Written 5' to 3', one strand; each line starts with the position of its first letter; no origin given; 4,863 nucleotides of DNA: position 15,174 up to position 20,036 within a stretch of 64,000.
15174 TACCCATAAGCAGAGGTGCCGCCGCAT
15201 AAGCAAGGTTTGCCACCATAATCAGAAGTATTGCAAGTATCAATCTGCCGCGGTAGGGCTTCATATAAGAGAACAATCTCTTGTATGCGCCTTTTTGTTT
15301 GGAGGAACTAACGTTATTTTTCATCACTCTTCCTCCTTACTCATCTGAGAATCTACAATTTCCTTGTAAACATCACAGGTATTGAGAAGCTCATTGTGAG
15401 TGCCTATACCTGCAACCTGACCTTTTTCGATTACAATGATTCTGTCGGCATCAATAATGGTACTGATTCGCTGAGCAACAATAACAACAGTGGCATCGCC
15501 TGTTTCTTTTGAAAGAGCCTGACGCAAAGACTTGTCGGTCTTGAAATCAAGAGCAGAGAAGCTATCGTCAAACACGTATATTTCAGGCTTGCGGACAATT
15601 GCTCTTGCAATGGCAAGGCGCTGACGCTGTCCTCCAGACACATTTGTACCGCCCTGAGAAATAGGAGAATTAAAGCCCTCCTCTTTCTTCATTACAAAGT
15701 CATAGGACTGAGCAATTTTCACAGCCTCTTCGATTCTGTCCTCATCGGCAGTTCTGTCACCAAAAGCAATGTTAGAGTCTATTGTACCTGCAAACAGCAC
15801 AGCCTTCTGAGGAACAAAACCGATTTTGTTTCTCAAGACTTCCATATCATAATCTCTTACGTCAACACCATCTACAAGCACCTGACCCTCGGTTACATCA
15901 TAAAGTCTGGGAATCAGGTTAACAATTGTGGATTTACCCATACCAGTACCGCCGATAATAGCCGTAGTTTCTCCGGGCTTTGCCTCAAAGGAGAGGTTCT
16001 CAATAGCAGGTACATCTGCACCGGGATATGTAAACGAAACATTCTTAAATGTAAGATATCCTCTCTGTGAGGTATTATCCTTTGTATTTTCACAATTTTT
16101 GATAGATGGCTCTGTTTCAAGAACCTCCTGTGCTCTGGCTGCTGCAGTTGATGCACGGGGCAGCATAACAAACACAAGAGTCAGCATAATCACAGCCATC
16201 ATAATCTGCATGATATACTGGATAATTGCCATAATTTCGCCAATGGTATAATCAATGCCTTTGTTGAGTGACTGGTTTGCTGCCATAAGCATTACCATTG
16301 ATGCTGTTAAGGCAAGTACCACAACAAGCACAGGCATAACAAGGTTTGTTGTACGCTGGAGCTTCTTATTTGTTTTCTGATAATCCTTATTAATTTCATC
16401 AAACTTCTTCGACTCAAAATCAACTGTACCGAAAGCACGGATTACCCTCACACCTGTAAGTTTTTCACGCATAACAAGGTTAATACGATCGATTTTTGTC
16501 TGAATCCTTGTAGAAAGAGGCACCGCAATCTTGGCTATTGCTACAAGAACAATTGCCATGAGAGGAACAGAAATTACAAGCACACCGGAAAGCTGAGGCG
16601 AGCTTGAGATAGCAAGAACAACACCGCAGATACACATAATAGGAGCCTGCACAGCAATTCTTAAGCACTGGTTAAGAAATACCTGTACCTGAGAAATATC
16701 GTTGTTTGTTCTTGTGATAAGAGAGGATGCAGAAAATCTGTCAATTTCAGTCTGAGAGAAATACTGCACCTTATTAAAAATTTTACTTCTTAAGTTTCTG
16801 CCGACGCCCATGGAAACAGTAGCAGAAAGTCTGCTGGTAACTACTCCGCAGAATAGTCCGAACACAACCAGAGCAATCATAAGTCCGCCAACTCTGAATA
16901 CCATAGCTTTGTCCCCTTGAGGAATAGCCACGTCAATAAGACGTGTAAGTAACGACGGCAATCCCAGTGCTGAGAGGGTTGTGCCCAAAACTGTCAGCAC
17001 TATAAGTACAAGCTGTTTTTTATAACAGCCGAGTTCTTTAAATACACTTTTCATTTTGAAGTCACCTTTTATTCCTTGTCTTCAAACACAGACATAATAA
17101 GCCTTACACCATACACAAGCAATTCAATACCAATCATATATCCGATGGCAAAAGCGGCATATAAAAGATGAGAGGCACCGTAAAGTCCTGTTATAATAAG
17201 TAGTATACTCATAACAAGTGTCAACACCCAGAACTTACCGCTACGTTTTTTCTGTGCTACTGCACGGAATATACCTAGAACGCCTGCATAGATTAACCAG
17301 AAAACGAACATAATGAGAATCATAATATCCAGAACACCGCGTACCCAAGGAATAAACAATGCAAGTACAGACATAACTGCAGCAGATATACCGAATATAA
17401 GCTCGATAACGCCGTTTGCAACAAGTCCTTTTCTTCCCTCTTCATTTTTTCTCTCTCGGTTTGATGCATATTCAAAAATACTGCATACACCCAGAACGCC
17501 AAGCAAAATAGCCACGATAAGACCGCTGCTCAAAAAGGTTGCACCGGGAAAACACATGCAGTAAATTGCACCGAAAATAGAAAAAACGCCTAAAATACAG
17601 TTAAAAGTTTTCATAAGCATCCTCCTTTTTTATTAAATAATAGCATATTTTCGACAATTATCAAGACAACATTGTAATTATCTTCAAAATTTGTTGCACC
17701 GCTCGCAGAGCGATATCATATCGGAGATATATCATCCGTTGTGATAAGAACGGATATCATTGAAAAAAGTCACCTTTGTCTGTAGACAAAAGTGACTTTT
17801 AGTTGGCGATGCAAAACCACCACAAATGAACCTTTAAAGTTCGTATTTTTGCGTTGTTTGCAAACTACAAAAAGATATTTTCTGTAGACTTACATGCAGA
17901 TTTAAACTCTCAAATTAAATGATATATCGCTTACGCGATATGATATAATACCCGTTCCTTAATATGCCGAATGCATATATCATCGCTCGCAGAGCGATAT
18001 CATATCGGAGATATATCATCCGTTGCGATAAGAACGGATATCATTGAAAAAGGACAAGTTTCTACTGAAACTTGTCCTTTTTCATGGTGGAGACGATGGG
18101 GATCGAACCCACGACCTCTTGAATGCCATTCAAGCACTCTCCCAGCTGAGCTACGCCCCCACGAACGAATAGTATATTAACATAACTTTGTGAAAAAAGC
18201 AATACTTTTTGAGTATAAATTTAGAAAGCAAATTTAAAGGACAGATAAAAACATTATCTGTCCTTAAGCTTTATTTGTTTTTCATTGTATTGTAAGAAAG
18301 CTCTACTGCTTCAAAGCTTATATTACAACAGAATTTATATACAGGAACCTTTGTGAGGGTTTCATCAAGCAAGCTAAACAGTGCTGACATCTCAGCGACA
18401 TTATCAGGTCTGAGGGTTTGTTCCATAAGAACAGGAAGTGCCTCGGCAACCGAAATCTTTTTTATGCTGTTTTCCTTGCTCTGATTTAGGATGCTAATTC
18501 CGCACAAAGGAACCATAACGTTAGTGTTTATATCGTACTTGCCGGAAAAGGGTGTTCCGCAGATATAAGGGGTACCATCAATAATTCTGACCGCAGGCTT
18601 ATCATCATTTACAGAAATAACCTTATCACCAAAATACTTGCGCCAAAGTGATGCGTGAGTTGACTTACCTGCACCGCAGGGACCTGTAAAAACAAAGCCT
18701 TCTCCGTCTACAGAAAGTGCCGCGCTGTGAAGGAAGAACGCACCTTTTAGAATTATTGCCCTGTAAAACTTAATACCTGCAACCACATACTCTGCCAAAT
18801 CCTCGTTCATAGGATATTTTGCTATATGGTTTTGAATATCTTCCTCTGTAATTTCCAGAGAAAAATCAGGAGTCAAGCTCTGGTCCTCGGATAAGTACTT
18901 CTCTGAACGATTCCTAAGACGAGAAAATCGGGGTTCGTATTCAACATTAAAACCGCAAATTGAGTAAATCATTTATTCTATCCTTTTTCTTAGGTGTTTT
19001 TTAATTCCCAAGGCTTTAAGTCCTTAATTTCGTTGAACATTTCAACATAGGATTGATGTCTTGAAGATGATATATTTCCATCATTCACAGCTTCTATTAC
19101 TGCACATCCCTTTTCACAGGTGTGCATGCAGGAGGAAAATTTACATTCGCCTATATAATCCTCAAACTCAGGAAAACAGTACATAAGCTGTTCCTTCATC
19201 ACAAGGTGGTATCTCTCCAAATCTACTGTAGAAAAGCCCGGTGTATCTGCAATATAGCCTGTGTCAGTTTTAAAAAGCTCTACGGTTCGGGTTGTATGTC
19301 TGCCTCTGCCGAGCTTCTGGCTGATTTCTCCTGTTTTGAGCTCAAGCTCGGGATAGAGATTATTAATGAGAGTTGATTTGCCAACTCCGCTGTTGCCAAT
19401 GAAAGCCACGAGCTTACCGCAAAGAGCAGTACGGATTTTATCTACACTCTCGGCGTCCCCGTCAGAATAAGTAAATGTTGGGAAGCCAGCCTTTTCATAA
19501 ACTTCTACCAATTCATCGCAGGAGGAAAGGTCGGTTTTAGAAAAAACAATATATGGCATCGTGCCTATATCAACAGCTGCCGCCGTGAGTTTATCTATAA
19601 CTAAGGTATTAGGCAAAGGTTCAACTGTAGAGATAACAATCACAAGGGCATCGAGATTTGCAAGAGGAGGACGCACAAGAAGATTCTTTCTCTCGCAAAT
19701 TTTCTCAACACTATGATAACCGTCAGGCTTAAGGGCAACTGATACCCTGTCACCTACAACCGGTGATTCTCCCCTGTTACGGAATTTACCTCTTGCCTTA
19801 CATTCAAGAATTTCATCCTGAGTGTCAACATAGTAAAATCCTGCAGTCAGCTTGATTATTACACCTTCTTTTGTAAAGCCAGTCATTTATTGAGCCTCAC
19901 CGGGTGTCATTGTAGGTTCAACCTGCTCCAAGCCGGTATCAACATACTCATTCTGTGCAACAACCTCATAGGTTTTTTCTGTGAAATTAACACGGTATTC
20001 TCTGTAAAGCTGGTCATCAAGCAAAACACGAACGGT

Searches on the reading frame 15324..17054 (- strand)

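Call 64: search_protein_families(library=pfam, proteins=[window:15324-17054:-], max_evalue=0.0001)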
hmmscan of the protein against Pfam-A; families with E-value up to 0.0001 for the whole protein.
window:15324-17054:- (576 aa): 3 families
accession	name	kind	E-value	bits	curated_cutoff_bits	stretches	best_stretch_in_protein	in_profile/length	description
PF00664.28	ABC_membrane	-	5.9e-41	141.4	28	1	16-288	2-274/274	ABC transporter transmembrane region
PF00005.33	ABC_tran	-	3e-29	102.8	25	1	352-499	2-136/137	ABC transporter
PF02463.25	SMC_N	-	5.2e-06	26.5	40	1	361-544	135-213/220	RecF/RecN/SMC N terminal domain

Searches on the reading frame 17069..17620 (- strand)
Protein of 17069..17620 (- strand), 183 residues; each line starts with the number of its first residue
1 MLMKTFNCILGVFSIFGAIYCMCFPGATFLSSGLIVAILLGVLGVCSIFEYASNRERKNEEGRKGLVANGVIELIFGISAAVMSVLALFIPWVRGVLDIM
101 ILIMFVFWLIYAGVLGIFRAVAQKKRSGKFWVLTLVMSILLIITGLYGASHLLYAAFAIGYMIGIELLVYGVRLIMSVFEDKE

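Call 64: search_protein_families(library=pfam, proteins=[window:17069-17620:-], max_evalue=0.0001)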
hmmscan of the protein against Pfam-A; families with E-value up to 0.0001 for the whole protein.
window:17069-17620:- (183 aa): 1 family
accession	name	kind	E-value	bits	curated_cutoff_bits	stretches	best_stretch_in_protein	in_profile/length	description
PF03729.18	DUF308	-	8.8e-17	61.6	25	1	9-80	1-71/73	Short repeat of unknown function (DUF308)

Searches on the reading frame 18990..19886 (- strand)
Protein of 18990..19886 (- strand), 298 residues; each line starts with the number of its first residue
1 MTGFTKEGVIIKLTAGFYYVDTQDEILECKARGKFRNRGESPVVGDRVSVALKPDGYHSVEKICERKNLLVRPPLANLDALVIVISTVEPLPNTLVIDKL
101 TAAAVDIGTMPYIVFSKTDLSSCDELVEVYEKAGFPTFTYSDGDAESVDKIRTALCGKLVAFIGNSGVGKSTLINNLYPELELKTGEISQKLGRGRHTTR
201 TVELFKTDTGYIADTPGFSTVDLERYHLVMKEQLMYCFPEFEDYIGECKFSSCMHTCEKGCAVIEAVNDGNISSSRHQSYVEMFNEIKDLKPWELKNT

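Call 64: search_protein_families(library=pfam, proteins=[window:18990-19886:-], max_evalue=0.0001)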
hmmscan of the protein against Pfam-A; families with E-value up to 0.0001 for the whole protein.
window:18990-19886:- (298 aa): 4 families
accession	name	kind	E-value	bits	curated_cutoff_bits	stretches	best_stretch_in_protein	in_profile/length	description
PF03193.22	RsgA_GTPase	-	6.8e-48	163.2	30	1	63-223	1-173/174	RsgA GTPase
PF16745.11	RsgA_N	-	3.2e-19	68.9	27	1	7-53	1-47/54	RsgA N-terminal domain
PF01926.29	MMR_HSR1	-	8.8e-08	32.7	21.9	1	160-223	2-57/113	50S ribosome-binding GTPase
PF00005.33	ABC_tran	-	2.7e-06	28.5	25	1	157-215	11-67/137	ABC transporter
